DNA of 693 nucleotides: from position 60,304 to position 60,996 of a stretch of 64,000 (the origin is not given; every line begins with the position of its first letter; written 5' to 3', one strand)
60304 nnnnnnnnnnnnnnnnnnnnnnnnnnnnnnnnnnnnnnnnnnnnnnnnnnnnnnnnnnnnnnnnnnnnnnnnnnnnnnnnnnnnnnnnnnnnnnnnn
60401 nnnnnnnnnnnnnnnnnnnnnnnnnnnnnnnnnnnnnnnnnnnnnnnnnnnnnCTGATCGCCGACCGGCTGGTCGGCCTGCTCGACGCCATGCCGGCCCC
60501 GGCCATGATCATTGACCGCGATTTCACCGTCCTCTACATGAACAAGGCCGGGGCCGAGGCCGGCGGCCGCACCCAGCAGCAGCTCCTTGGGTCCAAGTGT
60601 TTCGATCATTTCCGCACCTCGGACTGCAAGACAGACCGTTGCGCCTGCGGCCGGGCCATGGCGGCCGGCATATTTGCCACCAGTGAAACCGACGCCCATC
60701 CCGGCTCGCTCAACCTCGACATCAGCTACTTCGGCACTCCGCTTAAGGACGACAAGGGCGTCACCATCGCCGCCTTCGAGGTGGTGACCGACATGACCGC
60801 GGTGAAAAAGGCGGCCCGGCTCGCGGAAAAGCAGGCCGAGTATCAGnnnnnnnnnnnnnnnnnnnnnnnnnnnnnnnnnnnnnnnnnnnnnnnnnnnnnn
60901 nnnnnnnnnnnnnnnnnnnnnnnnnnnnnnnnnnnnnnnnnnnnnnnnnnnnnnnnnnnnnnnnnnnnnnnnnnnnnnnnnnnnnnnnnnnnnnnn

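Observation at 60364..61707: Exact 672-nt tandem duplication inside an MCP, each copy carrying a PAS-like domain with a C-x8-C-x4-C-x-C motif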

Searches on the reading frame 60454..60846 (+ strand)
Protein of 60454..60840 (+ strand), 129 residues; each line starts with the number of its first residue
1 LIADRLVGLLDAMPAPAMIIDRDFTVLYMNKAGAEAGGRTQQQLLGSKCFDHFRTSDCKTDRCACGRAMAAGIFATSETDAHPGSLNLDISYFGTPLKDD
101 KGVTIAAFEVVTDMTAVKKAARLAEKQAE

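Call 6: search_solved_structures(query=window:60484-60846:+, max_evalue=10, show_alignments=3)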
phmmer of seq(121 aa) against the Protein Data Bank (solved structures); distinct sequences matched with E-value up to 10: 2.
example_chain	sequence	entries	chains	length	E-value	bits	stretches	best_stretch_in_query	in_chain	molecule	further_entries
4hi4_A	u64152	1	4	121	0.15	15.4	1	3-79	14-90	Aerotaxis transducer Aer2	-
3vol_A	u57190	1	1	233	0.45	13.8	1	3-80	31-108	Aerotaxis transducer Aer2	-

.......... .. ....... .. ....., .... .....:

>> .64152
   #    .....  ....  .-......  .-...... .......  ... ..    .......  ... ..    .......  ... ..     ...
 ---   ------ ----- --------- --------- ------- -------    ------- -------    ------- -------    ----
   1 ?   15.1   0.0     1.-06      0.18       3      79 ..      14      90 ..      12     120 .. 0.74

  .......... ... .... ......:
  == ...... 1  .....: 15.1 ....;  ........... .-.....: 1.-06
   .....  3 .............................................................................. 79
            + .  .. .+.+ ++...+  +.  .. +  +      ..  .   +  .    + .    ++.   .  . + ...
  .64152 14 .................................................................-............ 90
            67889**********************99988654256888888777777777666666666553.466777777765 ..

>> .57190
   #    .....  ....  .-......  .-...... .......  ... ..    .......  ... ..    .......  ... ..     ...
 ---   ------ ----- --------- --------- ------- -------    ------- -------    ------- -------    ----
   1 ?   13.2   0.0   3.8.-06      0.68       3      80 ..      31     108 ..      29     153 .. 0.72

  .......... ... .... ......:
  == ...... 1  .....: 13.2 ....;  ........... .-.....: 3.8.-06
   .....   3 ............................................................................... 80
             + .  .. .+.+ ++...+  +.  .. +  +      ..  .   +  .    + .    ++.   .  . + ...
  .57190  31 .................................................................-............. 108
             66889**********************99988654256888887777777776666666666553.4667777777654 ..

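Call 15: search_protein_representatives(protein=window:60454-60840:+)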
Query: 129 residues. Proteins with E-value up to 0.001 (for the whole library): 5517; up to 1e-10: 1409; up to 1e-30: 339. The best 150 are listed.
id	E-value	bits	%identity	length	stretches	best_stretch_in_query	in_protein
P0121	1.2e-138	470.6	43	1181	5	5-122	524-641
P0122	6.4e-135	458.6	36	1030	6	4-127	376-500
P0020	8.6e-104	358.1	67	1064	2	4-128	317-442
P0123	3.8e-102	352.8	36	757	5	4-122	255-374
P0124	7.8e-93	322.8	58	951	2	4-127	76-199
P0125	7.3e-92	319.6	40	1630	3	4-128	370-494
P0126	3.1e-86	301.5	45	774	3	4-126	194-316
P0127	2.9e-82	288.7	44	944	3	4-124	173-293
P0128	3.0e-81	285.4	43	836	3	2-125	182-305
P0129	1.4e-78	276.8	57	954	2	5-128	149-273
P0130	1.9e-77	273.1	45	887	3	6-125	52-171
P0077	5.5e-76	268.4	53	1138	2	4-122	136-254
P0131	5.7e-73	258.7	53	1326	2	5-128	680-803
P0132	8.4e-73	258.1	39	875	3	6-127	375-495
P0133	2.7e-72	256.5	39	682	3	3-121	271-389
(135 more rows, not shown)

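Call 29: find_related_loci(query=window:60454-60840:+, collection=genome_contigs, flank=3000)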
Query window:60454-60840:+ (129 aa) in genome_contigs; peptide patterns used: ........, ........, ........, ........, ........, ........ (x = any residue, [..] = any of these).
362 stretches matched a pattern; 43 encode a relative of the query (tblastn E <= 1e-3); 43 distinct loci.
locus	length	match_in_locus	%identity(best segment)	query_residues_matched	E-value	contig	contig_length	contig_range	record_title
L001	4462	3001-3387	97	1-129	9e-86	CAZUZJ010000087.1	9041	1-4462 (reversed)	MAG TPA_asm: uncultured Desulfobulbia bacterium isolate SRP093185_co1_3 genome assembly, contig: NODE_5764_length_9041_c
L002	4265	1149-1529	86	2-128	2e-75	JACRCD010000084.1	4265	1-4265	MAG: Deltaproteobacteria bacterium isolate NC_groundwater_1637_Pr3_B-0.1um_54_18 SR-2_scaffold_141_3270492, whole genome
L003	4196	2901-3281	84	2-128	4e-75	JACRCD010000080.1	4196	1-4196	MAG: Deltaproteobacteria bacterium isolate NC_groundwater_1637_Pr3_B-0.1um_54_18 SR-2_scaffold_141_2959434, whole genome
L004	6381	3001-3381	80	2-128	8e-74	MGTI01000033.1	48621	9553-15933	MAG: Desulfobacterales bacterium GWB2_56_26 gwb2_scaffold_1357, whole genome shotgun sequence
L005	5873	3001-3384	78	2-129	7e-73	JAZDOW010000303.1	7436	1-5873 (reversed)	MAG: Pseudomonadota bacterium isolate MEGAHIT-group-0.800 k141_7428969, whole genome shotgun sequence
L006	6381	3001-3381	74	2-128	6e-70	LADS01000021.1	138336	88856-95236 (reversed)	MAG: Desulfobulbaceae bacterium BRH_c16a BRHa_1006570, whole genome shotgun sequence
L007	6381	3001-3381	74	2-128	2e-66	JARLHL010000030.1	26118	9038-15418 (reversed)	MAG: Desulfocapsaceae bacterium isolate MAG_CA64 MetaCoAG_Bin_64_Anoxic_k141_415338, whole genome shotgun sequence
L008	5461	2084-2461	75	4-129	1e-66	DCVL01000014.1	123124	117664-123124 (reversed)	MAG TPA_asm: Geobacter sp. UBA2189 UBA2189_contig_3484, whole genome shotgun sequence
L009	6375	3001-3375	70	5-128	3e-59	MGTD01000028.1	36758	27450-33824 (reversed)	MAG: Deltaproteobacteria bacterium RIFOXYD12_FULL_56_24 rifoxyd3_full_scaffold_292, whole genome shotgun sequence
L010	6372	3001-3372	69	5-128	7e-59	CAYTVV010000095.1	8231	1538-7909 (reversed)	MAG TPA_asm: uncultured Desulfurivibrio sp. isolate ERP113451_co7_199 genome assembly, contig: NODE_7279_length_8231_cov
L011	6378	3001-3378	68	5-129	2e-58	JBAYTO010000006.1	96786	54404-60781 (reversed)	MAG: Desulfurivibrionaceae bacterium isolate SO_2016_LW3_10 scaffold00323_LW162_2016, whole genome shotgun sequence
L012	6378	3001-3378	67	5-129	7e-59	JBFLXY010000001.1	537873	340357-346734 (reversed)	MAG: Thermodesulfobacteriota bacterium isolate MAG070 MAG070_1, whole genome shotgun sequence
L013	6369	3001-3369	68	5-126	1e-57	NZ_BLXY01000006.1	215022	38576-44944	Geomonas paludis strain Red736 sequence06, whole genome shotgun sequence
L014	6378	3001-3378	69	4-128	7e-58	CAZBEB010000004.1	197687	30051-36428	MAG TPA_asm: uncultured Geobacter sp. isolate binchicken_co269_196 genome assembly, contig: NODE_60_length_197687_cov_71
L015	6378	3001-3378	67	2-126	8e-58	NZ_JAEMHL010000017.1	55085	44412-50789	Geomonas anaerohicana strain Red421 NODE_17_length_55085_cov_172.214296, whole genome shotgun sequence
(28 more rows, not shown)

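Call 40: predict_structure(alignment_id=A2)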
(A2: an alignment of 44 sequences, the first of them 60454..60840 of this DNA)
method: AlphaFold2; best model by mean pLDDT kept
length: 129 residues; sequences in the alignment: 44
mean_pLDDT: 94.2   pTM: 0.84
mean pLDDT of the five models: 94.2, 94.0, 93.6, 92.8, 86.1
residues with pLDDT >= 90: 116; 70-90: 9; 50-70: 3; < 50: 1
segments of 3 or more residues with pLDDT < 50: none
pLDDT, mean of each block of 10 residues (from residue 1): 76 95 97 96 97 95 97 98 97 96 96 96 89
secondary structure, 60 per line:
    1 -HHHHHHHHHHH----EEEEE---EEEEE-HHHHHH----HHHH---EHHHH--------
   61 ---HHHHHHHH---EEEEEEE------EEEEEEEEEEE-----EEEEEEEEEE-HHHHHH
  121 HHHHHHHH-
elements in order: H2-12 E17-21 E25-29 H31-36 H41-44 H49-52 H64-71 E75-81 E88-98 E104-113 H115-128

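Call 43: fold_search(model_id=the predicted structure, library=pdb)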
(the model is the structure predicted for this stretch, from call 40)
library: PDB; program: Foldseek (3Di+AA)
matches with E <= 10: 1412; with E <= 0.001: 546
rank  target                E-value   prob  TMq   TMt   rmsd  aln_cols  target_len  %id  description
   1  9bgv_A                1.1e-07  1.00  0.71  0.13   4.7       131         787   14  DosP R97A straight form (released 2024-11-20)
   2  9vf7_A                1.6e-07  1.00  0.81  0.75   2.6       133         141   18  Structure of Meiothermus ruber Mrub_1259 LOV domain with N- and C-terminal alpha helices (MrLOVe) (released 2025-06-25)
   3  9vf7_B                1.7e-07  1.00  0.81  0.76   2.4       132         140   18  Structure of Meiothermus ruber Mrub_1259 LOV domain with N- and C-terminal alpha helices (MrLOVe) (released 2025-06-25)
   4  9vf7_C                1.7e-07  1.00  0.81  0.77   2.8       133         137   18  Structure of Meiothermus ruber Mrub_1259 LOV domain with N- and C-terminal alpha helices (MrLOVe) (released 2025-06-25)
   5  6zj8_D                2.2e-07  1.00  0.66  0.73   5.2       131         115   16  Structure of the PAS domain from Bordetella pertussis BvgS (released 2020-11-11)
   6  5hww_A                2.3e-07  1.00  0.71  0.71   3.5       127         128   21  Crystal structure of PAS1 complexed with 1,2,4-TMB (released 2016-03-02)
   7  5hwt_A                2.6e-07  1.00  0.70  0.72   3.3       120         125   18  Crystal structure of apo-PAS1 (released 2016-03-02)
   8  9vf7_D                6.1e-07  1.00  0.81  0.76   2.6       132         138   18  Structure of Meiothermus ruber Mrub_1259 LOV domain with N- and C-terminal alpha helices (MrLOVe) (released 2025-06-25)
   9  8a36_A                6.5e-07  1.00  0.78  0.76   3.2       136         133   18  Crystal structure of PpSB1-LOV-K117E mutant (dark state), monoclinic form (released 2023-07-05)
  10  6gg9_B                7.4e-07  1.00  0.71  0.68   4.1       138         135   20  Crystal structures of a short blue light photoreceptor protein PpSB1-LOV mutant (dark state) - R61H/R66I (released 2018-07-25)
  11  9qq6_A                7.8e-07  1.00  0.82  0.23   2.9       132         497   17  Structure of the Azotobacter vinelandii NifL-NifA complex (released 2025-06-18)
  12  6zj8_H                8.3e-07  1.00  0.62  0.70   6.5       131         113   15  Structure of the PAS domain from Bordetella pertussis BvgS (released 2020-11-11)
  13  6zj8_F                1.1e-06  1.00  0.61  0.58   7.4       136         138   17  Structure of the PAS domain from Bordetella pertussis BvgS (released 2020-11-11)
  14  5hwv_A                1.1e-06  1.00  0.73  0.75   3.0       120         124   17  Crystal structure of PAS1 complexed with toluene (released 2016-03-02)
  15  8q5e_A                1.1e-06  1.00  0.70  0.67   4.5       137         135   19  Crystal structure of PpSB1-LOV protein from Pseudomonas putida with covalent FMN (released 2023-11-29)
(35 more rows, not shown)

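Call 52: search_protein_families(library=ncbifam, proteins=[window:60454-60840:+], max_evalue=0.01)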
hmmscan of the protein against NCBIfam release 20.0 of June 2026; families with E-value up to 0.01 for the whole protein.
window:60454-60840:+ (129 aa): 2 families
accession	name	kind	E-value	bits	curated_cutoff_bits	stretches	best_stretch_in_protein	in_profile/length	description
TIGR00229.1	sensory_box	domain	0.00026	21.1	22.9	1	5-56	6-57/126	PAS domain S-box protein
TIGR02373.1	photo_yellow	equivalog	0.0058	16.7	143.05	1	7-53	19-65/124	photoactive yellow protein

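Call 56: search_protein_families(library=pfam, alignment_id=A3, max_evalue=0.00001)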
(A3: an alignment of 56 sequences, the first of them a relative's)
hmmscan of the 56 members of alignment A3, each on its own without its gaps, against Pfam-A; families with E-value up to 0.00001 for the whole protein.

A. member 1, P0126 (774 aa): 6 families
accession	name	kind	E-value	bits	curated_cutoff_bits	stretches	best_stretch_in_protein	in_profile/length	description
PF08448.16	PAS_4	-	2.1e-57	192.5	23.1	3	321-426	1-106/110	PAS fold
PF00015.26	MCPsignal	-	1.4e-44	152.4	34.6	1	567-720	3-170/172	Methyl-accepting chemotaxis protein (MCP) signalling domain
PF13426.13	PAS_9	-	1e-34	119.4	27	3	85-185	3-103/103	PAS domain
PF00989.32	PAS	-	3e-29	101.7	22.6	3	79-182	7-112/113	PAS fold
PF13188.13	PAS_8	-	7.6e-13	48.3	21.8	0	79-126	7-51/65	PAS domain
PF13596.12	PAS_10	-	9.6e-13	49.1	22.1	0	321-425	5-105/106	PAS domain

B. families by the number of members that match (of 56 scanned): 26 families (the first 25 are shown)
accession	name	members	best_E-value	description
PF08448.16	PAS_4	56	2.1e-57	PAS fold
PF18947.5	HAMP_2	48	2e-201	HAMP domain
PF13426.13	PAS_9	46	5e-40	PAS domain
PF00015.26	MCPsignal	45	3.7e-56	Methyl-accepting chemotaxis protein (MCP) signalling domain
PF00672.30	HAMP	37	1.1e-30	HAMP domain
PF00989.32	PAS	36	1.2e-33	PAS fold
PF13188.13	PAS_8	23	9.8e-21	PAS domain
PF13596.12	PAS_10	16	1.9e-15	PAS domain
PF12729.13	4HB_MCP_1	15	1.3e-32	Four helix bundle sensory module for signal transduction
PF02203.21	TarH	6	1.4e-13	Tar ligand binding domain homologue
PF18575.6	HAMP_N3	4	1.7e-46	HAMP N-terminal domain 3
PF17201.10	Cache_3-Cache_2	3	2.1e-56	Cache 3/Cache 2 fusion domain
PF17200.10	sCache_2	3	2.1e-43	Single Cache domain 2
PF08269.17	dCache_2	3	7.4e-38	Cache domain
PF17202.10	sCache_3_3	3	6.1e-37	Single cache domain 3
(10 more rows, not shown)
